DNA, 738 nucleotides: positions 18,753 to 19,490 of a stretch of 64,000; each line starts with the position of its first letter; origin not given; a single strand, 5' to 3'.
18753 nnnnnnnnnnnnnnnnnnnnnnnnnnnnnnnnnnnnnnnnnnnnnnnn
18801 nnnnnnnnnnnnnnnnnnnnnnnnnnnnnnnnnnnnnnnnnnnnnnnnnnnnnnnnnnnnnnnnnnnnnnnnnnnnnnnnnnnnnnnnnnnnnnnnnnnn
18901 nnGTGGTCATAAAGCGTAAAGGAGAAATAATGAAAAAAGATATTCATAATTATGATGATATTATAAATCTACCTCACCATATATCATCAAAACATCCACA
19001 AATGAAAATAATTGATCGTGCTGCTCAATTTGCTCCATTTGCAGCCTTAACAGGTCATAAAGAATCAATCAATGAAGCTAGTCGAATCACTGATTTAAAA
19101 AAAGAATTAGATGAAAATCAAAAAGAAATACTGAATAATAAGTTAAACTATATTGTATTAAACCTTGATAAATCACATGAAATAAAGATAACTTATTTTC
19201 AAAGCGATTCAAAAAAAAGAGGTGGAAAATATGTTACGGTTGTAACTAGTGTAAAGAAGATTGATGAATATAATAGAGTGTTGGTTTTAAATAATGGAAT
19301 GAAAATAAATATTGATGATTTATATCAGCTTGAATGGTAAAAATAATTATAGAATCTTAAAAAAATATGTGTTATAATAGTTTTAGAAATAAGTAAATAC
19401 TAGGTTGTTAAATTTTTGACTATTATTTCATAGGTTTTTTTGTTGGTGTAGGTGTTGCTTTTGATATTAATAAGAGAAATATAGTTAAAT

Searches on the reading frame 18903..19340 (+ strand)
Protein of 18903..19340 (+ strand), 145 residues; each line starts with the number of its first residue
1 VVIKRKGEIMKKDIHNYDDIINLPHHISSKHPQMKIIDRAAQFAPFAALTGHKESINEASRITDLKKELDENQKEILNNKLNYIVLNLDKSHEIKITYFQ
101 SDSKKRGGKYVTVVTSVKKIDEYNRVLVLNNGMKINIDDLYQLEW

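Call 11: search_protein_families(library=pfam, proteins=[window:18903-19340:+])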
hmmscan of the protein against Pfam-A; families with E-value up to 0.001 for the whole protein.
window:18903-19340:+ (145 aa): 1 family
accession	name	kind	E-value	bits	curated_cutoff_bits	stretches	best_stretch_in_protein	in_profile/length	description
PF08863.15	YolD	-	0.00012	22.6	27.5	1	53-142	10-92/94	YolD-like protein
